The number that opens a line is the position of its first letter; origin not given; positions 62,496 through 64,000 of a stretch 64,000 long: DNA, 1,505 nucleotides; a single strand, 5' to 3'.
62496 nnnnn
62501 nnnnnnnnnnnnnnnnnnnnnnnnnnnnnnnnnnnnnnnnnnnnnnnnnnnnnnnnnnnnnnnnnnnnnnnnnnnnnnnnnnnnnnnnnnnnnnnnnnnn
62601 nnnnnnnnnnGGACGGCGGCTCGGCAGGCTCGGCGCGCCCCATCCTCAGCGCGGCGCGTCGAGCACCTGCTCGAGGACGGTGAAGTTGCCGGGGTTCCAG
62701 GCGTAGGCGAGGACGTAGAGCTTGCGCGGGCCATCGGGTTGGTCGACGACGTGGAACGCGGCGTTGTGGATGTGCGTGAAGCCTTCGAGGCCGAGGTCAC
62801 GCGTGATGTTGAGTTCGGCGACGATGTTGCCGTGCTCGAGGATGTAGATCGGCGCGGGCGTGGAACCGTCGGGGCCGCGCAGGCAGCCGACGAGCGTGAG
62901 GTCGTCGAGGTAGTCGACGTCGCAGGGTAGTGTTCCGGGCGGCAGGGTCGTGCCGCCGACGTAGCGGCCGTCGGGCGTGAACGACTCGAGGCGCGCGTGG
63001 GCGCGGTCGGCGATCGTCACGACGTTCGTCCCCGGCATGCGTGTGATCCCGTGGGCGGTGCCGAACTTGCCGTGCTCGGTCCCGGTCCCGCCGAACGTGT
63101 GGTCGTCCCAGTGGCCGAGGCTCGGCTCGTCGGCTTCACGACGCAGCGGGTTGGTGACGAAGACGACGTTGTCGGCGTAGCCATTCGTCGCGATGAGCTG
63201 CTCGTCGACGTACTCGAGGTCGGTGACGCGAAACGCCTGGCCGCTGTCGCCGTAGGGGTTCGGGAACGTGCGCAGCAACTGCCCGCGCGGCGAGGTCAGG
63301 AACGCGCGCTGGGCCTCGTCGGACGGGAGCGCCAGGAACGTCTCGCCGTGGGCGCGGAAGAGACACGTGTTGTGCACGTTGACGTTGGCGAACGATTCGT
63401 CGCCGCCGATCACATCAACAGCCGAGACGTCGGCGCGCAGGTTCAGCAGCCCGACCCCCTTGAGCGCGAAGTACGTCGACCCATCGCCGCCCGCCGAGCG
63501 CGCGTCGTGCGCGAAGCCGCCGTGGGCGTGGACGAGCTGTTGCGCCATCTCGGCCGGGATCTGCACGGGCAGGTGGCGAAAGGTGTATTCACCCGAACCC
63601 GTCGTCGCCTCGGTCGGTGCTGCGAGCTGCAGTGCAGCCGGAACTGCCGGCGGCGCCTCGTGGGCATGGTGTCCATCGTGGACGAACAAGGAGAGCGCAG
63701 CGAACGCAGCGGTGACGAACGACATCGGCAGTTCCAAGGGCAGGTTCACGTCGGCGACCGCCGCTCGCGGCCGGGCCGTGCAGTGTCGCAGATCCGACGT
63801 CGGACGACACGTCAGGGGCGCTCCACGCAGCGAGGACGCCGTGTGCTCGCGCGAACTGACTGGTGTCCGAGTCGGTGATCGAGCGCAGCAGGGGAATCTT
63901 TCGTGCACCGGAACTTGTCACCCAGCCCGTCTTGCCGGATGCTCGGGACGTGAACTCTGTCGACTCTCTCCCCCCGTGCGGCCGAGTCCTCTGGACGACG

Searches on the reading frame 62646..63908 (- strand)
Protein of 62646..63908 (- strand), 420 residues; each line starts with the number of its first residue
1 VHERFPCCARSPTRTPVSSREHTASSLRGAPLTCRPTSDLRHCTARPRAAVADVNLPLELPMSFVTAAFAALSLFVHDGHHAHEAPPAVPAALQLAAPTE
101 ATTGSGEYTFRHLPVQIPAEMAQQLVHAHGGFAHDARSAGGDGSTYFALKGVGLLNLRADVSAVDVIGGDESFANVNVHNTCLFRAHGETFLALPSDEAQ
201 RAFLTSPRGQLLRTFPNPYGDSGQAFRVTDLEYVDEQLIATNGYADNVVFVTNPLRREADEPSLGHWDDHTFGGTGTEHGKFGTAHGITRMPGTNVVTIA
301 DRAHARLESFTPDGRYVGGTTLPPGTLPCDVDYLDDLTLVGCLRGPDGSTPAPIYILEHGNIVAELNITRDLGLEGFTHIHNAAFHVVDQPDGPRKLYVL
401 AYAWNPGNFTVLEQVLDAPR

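Call 58: search_protein_families(library=pfam, proteins=[window:62649-63908:-], max_evalue=0.0001)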
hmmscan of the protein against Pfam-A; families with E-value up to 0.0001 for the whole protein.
window:62649-63908:- (420 aa): 0 families

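Call 60: find_encoding_contigs(protein=window:62646-63908:-, flank=10000, max_places=4)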
Protein window:62646-63908:- (420 aa): no gene with exactly this product is on record in the collection.
